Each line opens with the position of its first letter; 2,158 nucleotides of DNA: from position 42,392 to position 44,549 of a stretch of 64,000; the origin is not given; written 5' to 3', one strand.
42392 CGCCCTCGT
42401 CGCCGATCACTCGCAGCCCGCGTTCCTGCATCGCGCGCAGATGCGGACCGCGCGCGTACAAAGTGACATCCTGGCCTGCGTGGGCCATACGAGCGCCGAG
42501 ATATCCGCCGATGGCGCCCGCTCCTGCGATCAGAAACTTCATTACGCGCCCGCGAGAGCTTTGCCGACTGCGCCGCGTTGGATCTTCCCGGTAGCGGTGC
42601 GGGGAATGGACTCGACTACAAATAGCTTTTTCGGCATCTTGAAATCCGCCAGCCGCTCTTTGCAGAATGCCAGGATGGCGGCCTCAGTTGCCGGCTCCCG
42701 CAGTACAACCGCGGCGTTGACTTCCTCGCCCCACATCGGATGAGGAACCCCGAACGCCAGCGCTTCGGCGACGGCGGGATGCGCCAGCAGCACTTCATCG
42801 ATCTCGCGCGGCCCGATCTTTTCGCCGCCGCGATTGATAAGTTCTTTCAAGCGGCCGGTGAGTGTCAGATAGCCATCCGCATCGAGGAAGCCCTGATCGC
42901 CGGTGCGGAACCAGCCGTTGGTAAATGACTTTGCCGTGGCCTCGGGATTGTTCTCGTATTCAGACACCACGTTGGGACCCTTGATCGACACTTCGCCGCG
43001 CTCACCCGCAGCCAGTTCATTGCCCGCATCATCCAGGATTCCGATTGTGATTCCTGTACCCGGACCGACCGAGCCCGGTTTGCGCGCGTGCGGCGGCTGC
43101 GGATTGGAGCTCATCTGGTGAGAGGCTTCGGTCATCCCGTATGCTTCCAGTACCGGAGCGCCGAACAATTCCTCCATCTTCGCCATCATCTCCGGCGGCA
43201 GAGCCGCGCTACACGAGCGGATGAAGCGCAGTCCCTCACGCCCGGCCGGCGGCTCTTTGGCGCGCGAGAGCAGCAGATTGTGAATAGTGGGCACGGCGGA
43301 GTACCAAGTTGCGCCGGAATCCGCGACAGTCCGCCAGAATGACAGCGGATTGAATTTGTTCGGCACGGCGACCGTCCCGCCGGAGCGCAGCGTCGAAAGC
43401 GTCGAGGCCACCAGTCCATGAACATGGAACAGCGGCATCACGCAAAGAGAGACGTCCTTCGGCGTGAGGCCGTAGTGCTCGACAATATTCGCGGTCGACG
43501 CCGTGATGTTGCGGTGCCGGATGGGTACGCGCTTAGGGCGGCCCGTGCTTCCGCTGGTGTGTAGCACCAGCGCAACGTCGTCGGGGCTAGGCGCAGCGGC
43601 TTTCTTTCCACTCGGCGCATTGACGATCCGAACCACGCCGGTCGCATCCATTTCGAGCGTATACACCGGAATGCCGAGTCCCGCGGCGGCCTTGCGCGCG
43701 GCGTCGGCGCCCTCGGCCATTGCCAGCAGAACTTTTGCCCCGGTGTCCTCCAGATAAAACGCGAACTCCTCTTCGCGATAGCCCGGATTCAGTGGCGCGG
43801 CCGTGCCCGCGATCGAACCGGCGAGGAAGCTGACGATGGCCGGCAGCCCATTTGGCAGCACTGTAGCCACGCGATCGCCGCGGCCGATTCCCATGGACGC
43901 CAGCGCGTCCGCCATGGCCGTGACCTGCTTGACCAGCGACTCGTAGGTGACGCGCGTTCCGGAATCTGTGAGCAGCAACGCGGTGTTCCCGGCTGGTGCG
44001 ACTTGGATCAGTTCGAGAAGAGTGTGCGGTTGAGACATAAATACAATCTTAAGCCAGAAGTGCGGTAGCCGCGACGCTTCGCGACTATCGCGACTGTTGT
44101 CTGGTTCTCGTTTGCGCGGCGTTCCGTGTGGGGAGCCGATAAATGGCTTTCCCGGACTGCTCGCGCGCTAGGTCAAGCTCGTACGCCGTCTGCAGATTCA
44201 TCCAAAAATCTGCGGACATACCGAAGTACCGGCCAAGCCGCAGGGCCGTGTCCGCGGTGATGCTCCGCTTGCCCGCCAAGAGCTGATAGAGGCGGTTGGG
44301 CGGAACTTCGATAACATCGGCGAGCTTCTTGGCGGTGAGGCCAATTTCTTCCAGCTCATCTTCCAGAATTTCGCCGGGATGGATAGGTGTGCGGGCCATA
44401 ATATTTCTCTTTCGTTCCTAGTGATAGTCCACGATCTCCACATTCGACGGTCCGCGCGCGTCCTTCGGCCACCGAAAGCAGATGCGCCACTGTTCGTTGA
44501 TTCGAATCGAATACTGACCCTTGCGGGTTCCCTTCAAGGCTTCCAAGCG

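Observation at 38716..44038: Four-gene operon predicted to assimilate oxalate via ATP-dependent activation, oxalyl-CoA reduction and malate synthase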

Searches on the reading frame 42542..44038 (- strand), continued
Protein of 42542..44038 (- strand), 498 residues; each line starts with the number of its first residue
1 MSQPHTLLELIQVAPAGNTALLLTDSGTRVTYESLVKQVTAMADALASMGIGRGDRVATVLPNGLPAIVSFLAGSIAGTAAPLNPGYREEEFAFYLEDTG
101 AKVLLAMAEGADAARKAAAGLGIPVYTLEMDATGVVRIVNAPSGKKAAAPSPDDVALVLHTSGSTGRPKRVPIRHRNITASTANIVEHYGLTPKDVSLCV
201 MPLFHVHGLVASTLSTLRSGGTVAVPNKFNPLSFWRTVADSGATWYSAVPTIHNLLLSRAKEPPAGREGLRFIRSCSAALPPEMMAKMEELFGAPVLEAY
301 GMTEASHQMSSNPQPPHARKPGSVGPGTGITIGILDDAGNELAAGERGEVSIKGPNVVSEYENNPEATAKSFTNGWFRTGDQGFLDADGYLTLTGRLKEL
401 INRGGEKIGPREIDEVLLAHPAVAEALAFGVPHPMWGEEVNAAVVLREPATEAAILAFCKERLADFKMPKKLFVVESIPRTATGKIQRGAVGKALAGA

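Call 38: find_related_loci(query=A1, collection=genome_contigs, flank=8000)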
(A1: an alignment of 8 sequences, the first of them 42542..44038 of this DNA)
Query A1 (498 aa) in genome_contigs; peptide patterns used: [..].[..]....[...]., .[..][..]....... (x = any residue, [..] = any of these).
600 stretches matched a pattern (row limit reached: there are more); 598 encode a relative of the query (tblastn E <= 1e-3); the best 80 are kept; 80 distinct loci.
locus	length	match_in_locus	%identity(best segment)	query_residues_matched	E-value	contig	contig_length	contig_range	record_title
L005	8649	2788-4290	79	1-498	0e+0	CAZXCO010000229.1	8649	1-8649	MAG TPA_asm: uncultured Solibacteraceae bacterium isolate binchicken_co84_205 genome assembly, contig: k141_502172, whol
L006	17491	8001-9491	82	1-497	0e+0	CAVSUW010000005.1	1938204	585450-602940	MAG: Bryobacterales bacterium isolate MFD05513.bin.2.236 genome assembly, contig: contig_6515, whole genome shotgun sequ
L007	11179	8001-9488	79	1-495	0e+0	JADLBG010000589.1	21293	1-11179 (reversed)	MAG: Bryobacterales bacterium isolate SJ154 c_000001099711, whole genome shotgun sequence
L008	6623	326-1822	78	1-498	0e+0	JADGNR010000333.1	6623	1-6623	MAG: Bryobacteraceae bacterium isolate Chersky.12_10 contig-100_829, whole genome shotgun sequence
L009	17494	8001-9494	75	1-498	0e+0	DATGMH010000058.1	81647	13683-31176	MAG TPA_asm: Bryobacteraceae bacterium isolate SMAG_U9907 k141_373562, whole genome shotgun sequence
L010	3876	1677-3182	76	1-498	0e+0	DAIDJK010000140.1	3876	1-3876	MAG TPA_asm: Bryobacterales bacterium isolate clean383 k141_418105, whole genome shotgun sequence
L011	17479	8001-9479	74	5-497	0e+0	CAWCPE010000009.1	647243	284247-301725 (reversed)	MAG: Terriglobia bacterium isolate MFD05512.bin.1.231 genome assembly, contig: contig_3834, whole genome shotgun sequenc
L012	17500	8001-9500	71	1-497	0e+0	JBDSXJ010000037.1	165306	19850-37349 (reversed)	MAG: Bryobacteraceae bacterium isolate cluster1_bin.649 k127_1460462, whole genome shotgun sequence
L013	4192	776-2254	67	5-497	0e+0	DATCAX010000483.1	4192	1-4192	MAG TPA_asm: Candidatus Angelobacter sp. isolate SMAG_U7657 k141_343223, whole genome shotgun sequence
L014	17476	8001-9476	67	7-498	0e+0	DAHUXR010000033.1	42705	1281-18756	MAG TPA_asm: Acidobacteriaceae bacterium isolate clean1655 NODE_33_length_42705_cov_4.388641, whole genome shotgun seque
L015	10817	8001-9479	67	5-497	0e+0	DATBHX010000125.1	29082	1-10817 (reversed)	MAG TPA_asm: Candidatus Angelobacter sp. isolate SMAG_U3879 k141_1821853, whole genome shotgun sequence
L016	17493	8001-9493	95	1-497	0e+0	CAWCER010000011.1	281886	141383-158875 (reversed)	MAG: Bryobacterales bacterium isolate MFD09286.bin.3.60 genome assembly, contig: contig_50823, whole genome shotgun sequ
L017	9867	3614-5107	66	1-496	0e+0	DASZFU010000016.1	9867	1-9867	MAG TPA_asm: Candidatus Angelobacter sp. isolate SMAG_U6530 k141_2410824, whole genome shotgun sequence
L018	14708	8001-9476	66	6-496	0e+0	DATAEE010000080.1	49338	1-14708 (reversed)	MAG TPA_asm: Vicinamibacterales bacterium isolate SMAG_U6769 k141_6271825, whole genome shotgun sequence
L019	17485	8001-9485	69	4-495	0e+0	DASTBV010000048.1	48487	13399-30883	MAG TPA_asm: Vicinamibacterales bacterium isolate SMAG_U775 k141_1101793, whole genome shotgun sequence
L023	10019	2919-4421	64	1-496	0e+0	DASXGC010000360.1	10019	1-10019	MAG TPA_asm: Vicinamibacterales bacterium isolate SMAG_U5154 k141_664697, whole genome shotgun sequence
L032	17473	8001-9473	62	6-495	0e+0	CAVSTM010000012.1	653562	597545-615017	MAG: uncultured Acidobacteriaceae bacterium isolate MFD09222.bin.2.113 genome assembly, contig: contig_39688, whole geno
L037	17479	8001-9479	61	6-497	0e+0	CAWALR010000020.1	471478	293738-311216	MAG: uncultured Acidobacteriaceae bacterium isolate MFD02248.bin.1.150 genome assembly, contig: contig_6112, whole genom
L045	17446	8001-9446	62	6-486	0e+0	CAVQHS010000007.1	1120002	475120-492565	MAG: uncultured Acidobacteriaceae bacterium isolate MFD09567.bin.1.71 genome assembly, contig: contig_34276, whole genom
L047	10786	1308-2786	61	6-497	0e+0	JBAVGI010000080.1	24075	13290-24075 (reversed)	MAG: Candidatus Sulfotelmatobacter sp. isolate MFD06932_ilm_asm_bin40 k127_265606, whole genome shotgun sequence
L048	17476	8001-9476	59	5-495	0e+0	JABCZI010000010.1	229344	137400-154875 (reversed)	MAG: Acidobacteria bacterium isolate Inc-BW-C-12-M_MAG19 Ga0210394_10000081, whole genome shotgun sequence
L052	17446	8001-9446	61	6-486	0e+0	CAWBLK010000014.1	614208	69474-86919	MAG: uncultured Acidobacteriaceae bacterium isolate MFD04434.bin.2.22 genome assembly, contig: contig_7128, whole genome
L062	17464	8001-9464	60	1-486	0e+0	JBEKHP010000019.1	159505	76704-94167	MAG: Candidatus Acidiferrales bacterium isolate SPRUCE 27 SPRUCE_27_19, whole genome shotgun sequence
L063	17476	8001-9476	60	5-495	0e+0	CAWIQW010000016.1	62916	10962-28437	MAG: uncultured Acidobacteriaceae bacterium isolate MFD01689.bin.2.23 genome assembly, contig: contig_59349, whole genom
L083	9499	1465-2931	59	6-491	4e-180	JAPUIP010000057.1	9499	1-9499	MAG: Candidatus Poribacteria bacterium isolate KW1-S08_28 KW1-S08_28_cg57, whole genome shotgun sequence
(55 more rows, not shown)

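Call 46: search_protein_families(library=pfam, proteins=[L047:33-1190:+, L063:10663-11400:+, L037:5611-6432:+, L048:1831-2676:-, L045:4907-6496:+, L037:11432-13690:+, L032:14578-16410:+, L052:13677-14330:+, L052:3901-5592:-, L062:4259-5341:+], max_evalue=0.0001)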
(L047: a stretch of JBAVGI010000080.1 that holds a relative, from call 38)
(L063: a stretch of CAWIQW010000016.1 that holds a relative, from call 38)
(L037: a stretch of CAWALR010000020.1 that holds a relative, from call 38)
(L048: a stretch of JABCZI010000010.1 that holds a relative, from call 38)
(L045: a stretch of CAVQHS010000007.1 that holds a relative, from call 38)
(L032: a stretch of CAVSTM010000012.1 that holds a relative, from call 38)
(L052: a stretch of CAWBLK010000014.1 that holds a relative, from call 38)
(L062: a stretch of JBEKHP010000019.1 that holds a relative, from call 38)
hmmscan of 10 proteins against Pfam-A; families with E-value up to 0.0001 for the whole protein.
L047:33-1190:+ (385 aa): 1 family
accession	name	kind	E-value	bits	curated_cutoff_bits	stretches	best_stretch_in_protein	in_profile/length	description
PF00266.25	Aminotran_5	-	2e-29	103.2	21.5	1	22-344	2-338/371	Aminotransferase class-V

L063:10663-11400:+ (245 aa): 3 families
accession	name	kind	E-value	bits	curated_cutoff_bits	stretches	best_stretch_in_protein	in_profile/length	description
PF07729.17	FCD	-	8.9e-30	104.1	24.3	1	114-235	1-124/125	FCD domain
PF00392.27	GntR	-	1.5e-18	66.6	27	1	28-89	2-64/64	Bacterial regulatory proteins, gntR family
PF01978.25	TrmB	-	6.2e-05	23.2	25.6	1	53-89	26-62/68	Sugar-specific transcriptional regulator TrmB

L037:5611-6432:+ (273 aa): 1 family
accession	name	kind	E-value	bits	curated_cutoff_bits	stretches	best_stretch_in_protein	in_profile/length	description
PF01925.25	TauE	-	4.5e-38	131.7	32.6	1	24-267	1-236/237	Sulfite exporter TauE/SafE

L048:1831-2676:- (281 aa): 0 families

L045:4907-6496:+ (529 aa): 3 families
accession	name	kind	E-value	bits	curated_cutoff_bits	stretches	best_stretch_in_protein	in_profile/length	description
PF01274.28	MS_TIM-barrel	-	4.1e-54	183.6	26.4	1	172-384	4-219/248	Malate synthase, TIM barrel domain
PF20659.2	MS_C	-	2.2e-09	38.2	23.1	1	414-501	3-87/118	Malate synthase, C-terminal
PF20656.2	MS_N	-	6.3e-06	26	23.5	1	23-76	8-61/64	Malate synthase, N-terminal domain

L037:11432-13690:+ (752 aa): 24 families
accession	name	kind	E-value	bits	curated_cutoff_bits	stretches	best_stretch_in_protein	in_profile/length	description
PF00004.35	AAA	-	8.2e-86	285.5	21.2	2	238-367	1-130/131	ATPase family associated with various cellular activities (AAA)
PF17862.7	AAA_lid_3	-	2e-22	78.8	27.2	2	390-425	1-36/45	AAA+ lid domain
PF13191.12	AAA_16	-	3.2e-14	54.2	32.6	1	227-340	16-137/167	AAA ATPase domain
PF02359.24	CDC48_N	-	3.6e-14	53.1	35.1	1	32-112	2-84/85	Cell division protein 48 (CDC48), N-terminal domain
PF06068.19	TIP49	-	2.5e-13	50.3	23.8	2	509-563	51-106/347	TIP49 P-loop domain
PF13401.12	AAA_22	-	3.5e-12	47.2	27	1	238-350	8-130/130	AAA domain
PF05496.18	RuvB_N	-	2.4e-11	44.1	27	1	237-313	35-103/159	Holliday junction DNA helicase RuvB P-loop domain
PF07724.20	AAA_2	-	1.1e-10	42.2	27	0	238-331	6-101/166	AAA domain (Cdc48 subfamily)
PF13671.12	AAA_33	-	5.1e-10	40.3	27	1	238-384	2-119/143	AAA domain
PF13173.12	AAA_14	-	2.6e-09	37.6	27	0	237-319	4-75/129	AAA domain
PF07728.20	AAA_5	-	8.2e-09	36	22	0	237-311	1-83/139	AAA domain (dynein-related subfamily)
PF13521.12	AAA_28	-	3.2e-08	34.4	27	0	238-290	2-50/164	AAA domain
PF02933.23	CDC48_2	-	2.8e-07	30.5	22.4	1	141-185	13-57/64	Cell division protein 48 (CDC48), domain 2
PF01745.22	IPT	-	9.1e-07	29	20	1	512-565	5-58/233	Isopentenyl transferase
PF23902.1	AAA_lid_PRS2_C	-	4.1e-06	27.3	34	0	373-408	3-38/73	PRS2 AAA+ lid C-terminal domain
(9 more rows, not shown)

L032:14578-16410:+ (610 aa): 15 families
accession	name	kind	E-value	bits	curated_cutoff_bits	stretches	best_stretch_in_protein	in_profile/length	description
PF07992.20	Pyr_redox_2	-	5.6e-32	111.8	26.1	1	140-437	1-291/291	Pyridine nucleotide-disulphide oxidoreductase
PF14691.11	Fer4_20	-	2.5e-18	66.4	25.8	1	49-123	30-107/113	Dihydroprymidine dehydrogenase domain II, 4Fe-4S cluster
PF00070.33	Pyr_redox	-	8.2e-13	49.1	22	1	272-346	1-79/82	Pyridine nucleotide-disulphide oxidoreductase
PF13738.12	Pyr_redox_3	-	2.7e-10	40.4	30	1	226-314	126-207/305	Pyridine nucleotide-disulphide oxidoreductase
PF01266.30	DAO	-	3e-09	37.3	27.9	1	141-175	1-35/353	FAD dependent oxidoreductase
PF12831.13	FAD_oxidored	-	6.7e-09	36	27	1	142-193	2-53/416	FAD dependent oxidoreductase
PF13450.12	NAD_binding_8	-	7.5e-09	36.2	21.9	1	144-177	1-34/68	NAD(P)-binding Rossmann-like domain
PF00890.30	FAD_binding_2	-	2.3e-06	27.5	20.4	1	142-176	2-36/414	FAD binding domain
PF01134.28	GIDA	-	4.6e-06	26.4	22.1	0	141-170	1-30/391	Glucose inhibited division protein A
PF01494.25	FAD_binding_3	-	4.9e-06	26.4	22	1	141-182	3-44/349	FAD binding domain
PF01262.27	AlaDh_PNT_C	-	7.9e-06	25.9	23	0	132-173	18-62/214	Alanine dehydrogenase/PNT, C-terminal domain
PF01946.23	Thi4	-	8.5e-06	25.6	26.2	1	141-181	19-61/235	Thi4 family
PF13241.12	NAD_binding_7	-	2.2e-05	25.4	22.1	0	270-321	7-60/104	Putative NAD(P)-binding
PF03486.20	HI0933_like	-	5.1e-05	23.3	50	0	141-175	2-36/244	HI0933-like protein Rossmann domain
PF02737.24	3HCDH_N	-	9.5e-05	22.8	22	0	141-174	1-34/180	3-hydroxyacyl-CoA dehydrogenase, NAD binding domain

L052:13677-14330:+ (217 aa): 1 family
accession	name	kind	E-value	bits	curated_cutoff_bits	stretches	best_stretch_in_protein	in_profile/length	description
PF01558.24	POR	-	2.3e-09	38.1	27.4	1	30-196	14-152/173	Pyruvate ferredoxin/flavodoxin oxidoreductase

L052:3901-5592:- (563 aa): 1 family
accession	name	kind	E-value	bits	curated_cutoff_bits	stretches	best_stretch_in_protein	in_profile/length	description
PF07396.17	Porin_O_P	-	2.3e-19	70.3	20.9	1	184-535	11-342/370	Phosphate-selective porin O and P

L062:4259-5341:+ (360 aa): 2 families
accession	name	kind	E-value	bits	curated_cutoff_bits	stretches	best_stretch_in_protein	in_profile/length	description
PF12849.12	PBP_like_2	-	8.2e-34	118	27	1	45-331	5-266/267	PBP superfamily domain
PF01547.30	SBP_bac_1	-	1.1e-06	29.3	26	1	59-334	12-306/307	Bacterial extracellular solute-binding protein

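Call 66: search_solved_structures(query=L048:1831-2676:-, max_evalue=0.01)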
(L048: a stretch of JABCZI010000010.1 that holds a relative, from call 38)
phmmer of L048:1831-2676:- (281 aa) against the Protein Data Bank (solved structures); distinct sequences matched with E-value up to 0.01: 7.
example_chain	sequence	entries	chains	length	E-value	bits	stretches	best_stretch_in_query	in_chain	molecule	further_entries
5d2i_A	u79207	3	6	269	2.9e-14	56.4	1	42-272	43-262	4-oxalocrotonate decarboxylase NahK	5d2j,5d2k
5d2f_A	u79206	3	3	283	3.4e-14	56.2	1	42-272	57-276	4-oxalocrotonate decarboxylase NahK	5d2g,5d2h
2wqt_A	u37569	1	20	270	6.8e-11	45.4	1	15-275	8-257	2-KETO-4-PENTENOATE HYDRATASE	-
1sv6_A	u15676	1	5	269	6.8e-11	45.4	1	15-275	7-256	2-keto-4-pentenoate hydratase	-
8ih6_F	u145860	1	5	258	1.8e-09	40.7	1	46-255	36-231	4-oxalocrotonate decarboxylase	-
2eb4_A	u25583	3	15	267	1.6e-06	31.1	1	17-264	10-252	2-oxo-hept-3-ene-1,7-dioate hydratase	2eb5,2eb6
8ih6_A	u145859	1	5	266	0.0002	24.2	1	43-271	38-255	2-oxopent-4-enoate hydratase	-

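Call 67: search_solved_structures(query=L047:33-1190:+, max_evalue=1e-10)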
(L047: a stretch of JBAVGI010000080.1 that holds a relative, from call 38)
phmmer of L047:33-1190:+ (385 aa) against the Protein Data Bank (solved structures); distinct sequences matched with E-value up to 1e-10: 35.
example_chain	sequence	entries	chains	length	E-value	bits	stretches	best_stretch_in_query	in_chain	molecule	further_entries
1vjo_A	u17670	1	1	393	2.3e-109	369.5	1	11-372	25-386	alanine--glyoxylate aminotransferase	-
4cbs_A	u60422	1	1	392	4e-80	273.3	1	13-371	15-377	SERINE--PYRUVATE AMINOTRANSFERASE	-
3isl_A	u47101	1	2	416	1.1e-79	271.8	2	18-234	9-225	Purine catabolism protein pucG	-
4cbr_A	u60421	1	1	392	1.4e-79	271.5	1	13-371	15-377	SERINE--PYRUVATE AMINOTRANSFERASE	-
2yob_A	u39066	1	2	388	5.7e-79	269.5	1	13-381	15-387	SERINE--PYRUVATE AMINOTRANSFERASE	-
7ns7_A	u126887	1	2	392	3.2e-78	267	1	13-371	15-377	L-alanine:glyoxylate aminotransferase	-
1j04_A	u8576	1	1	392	3.4e-78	266.9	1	13-371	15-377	alanine--glyoxylate aminotransferase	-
1h0c_A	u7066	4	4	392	3.5e-78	266.9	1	13-371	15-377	SERINE--GLYOXYLATE AMINOTRANSFERASE | Serine--pyruvate aminotransferase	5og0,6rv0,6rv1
4kxk_A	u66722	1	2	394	3.5e-78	266.9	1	13-371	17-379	Serine--pyruvate aminotransferase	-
4kyo_A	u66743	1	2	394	3.6e-78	266.9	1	13-371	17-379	Serine-pyruvate aminotransferase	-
3r9a_A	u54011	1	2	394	3.6e-78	266.9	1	13-371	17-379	Serine--pyruvate aminotransferase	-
5f9s_A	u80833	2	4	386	3.6e-78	266.9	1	13-371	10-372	Serine--pyruvate aminotransferase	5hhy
5ofy_A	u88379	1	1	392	1.7e-77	264.6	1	13-371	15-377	Serine--pyruvate aminotransferase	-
5luc_A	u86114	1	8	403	1.9e-77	264.5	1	13-371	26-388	Serine--pyruvate aminotransferase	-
4i8a_A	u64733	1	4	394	2.4e-77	264.1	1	13-371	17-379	Serine-pyruvate aminotransferase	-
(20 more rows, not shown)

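Call 76: search_protein_families(library=ncbifam, proteins=[L083:3007-4611:+, L045:4907-6496:+, L047:33-1190:+, L037:5611-6432:+, L023:1369-2895:+], max_evalue=1e-10)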
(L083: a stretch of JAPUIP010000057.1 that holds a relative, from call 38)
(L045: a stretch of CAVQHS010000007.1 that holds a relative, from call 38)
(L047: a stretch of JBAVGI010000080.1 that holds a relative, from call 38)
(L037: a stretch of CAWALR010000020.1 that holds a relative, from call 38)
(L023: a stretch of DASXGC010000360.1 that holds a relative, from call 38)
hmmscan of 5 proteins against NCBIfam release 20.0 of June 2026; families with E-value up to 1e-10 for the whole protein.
L083:3007-4611:+ (535 aa): 50 families (the best 25 are shown)
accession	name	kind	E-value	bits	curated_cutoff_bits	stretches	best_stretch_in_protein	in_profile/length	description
NF004516.0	PRK05858.1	equivalog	3.2e-167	557.4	587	1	4-535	10-537/548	acetolactate synthase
NF058623.1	HdaclCoAlyACT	equivalog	1.2e-111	374.1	600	1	6-533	11-540/575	2-hydroxyacyl-CoA lyase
TIGR00118.1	acolac_lg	equivalog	1.4e-104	350.6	538.35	1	6-534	2-535/557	biosynthetic-type acetolactate synthase large subunit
NF004919.0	PRK06276.1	equivalog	2.4e-100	336.6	866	1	6-535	2-540/582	acetolactate synthase large subunit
NF004710.0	PRK06048.1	equivalog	1.3e-97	327.6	976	1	2-534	5-538/561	acetolactate synthase large subunit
NF006721.0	PRK09259.1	equivalog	3.5e-89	300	557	1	4-535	14-552/574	oxalyl-CoA decarboxylase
NF006052.0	PRK08199.1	subfamily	3.1e-86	289.9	539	1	3-535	6-539/559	thiamine pyrophosphate protein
NF005713.0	PRK07525.1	subfamily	3.9e-84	283.1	620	1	11-533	12-562/592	sulfoacetaldehyde acetyltransferase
TIGR03254.1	oxalate_oxc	equivalog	2.5e-83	280.6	739.4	1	5-535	3-539/554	oxalyl-CoA decarboxylase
NF006319.0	PRK08527.1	equivalog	2.9e-83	280.2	905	1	2-534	1-539/565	acetolactate synthase large subunit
NF006122.0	PRK08266.1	subfamily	9.9e-83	278.4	571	1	2-533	1-524/543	hypothetical protein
NF005860.0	PRK07789.1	equivalog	1.2e-82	278.1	881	1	2-529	31-574/615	acetolactate synthase large subunit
NF005058.0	PRK06466.1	equivalog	5e-82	276.2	951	1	2-534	1-548/574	acetolactate synthase 3 large subunit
NF006378.0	PRK08617.1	equivalog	9.7e-82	275.1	510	1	4-534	7-539/556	acetolactate synthase AlsS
NF006187.0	PRK08322.1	equivalog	2e-81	274.1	509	1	8-534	5-529/548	acetolactate synthase large subunit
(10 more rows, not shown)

L045:4907-6496:+ (529 aa): 1 family
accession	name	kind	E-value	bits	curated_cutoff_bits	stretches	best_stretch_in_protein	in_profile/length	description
TIGR01344.1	malate_syn_A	equivalog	5.5e-95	318.6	594.5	1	35-523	5-495/511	malate synthase A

L047:33-1190:+ (385 aa): 5 families
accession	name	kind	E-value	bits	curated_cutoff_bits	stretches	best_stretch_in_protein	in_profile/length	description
NF045640.1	AspGlyoxATaseBhcA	equivalog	3e-57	194.3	650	1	23-362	7-349/395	L-aspartate--glyoxylate aminotransferase BhcA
NF046070.1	PyrdoxPyrvTramin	equivalog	6e-57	193.2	600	1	25-371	10-357/369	pyridoxamine--pyruvate transaminase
TIGR03301.1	PhnW-AepZ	equivalog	4.4e-51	174.3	360.8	1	22-370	1-347/355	2-aminoethylphosphonate aminotransferase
NF010006.0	PRK13479.1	equivalog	3.6e-35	121.8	296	1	21-364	6-348/369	2-aminoethylphosphonate--pyruvate transaminase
TIGR02326.1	transamin_PhnW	equivalog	1.3e-34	119.9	400.8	1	23-365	6-348/363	2-aminoethylphosphonate--pyruvate transaminase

L037:5611-6432:+ (273 aa): 1 family
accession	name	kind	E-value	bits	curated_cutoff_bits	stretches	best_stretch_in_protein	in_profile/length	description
NF007909.0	PRK10621.1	equivalog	9.2e-15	54.7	383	1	23-267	14-249/266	hypothetical protein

L023:1369-2895:+ (509 aa): 1 family
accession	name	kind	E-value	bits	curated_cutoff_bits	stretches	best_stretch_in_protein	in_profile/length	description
TIGR01344.1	malate_syn_A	equivalog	2e-246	818.2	594.5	1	1-508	1-509/511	malate synthase A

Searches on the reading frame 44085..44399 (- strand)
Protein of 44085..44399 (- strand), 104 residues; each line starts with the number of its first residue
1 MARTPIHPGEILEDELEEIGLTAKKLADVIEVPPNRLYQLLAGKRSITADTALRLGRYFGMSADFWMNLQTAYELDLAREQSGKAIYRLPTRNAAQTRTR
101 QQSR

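Call 25: search_protein_families(library=pfam, proteins=[window:44085-44399:-], max_evalue=0.001)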
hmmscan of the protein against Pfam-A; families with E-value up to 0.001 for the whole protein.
window:44085-44399:- (104 aa): 2 families
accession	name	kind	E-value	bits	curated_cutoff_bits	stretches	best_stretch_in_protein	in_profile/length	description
PF01381.28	HTH_3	-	2.1e-08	34.5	23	1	14-66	3-55/55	Helix-turn-helix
PF13560.12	HTH_31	-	0.00017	22.3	27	1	20-63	14-58/64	Helix-turn-helix domain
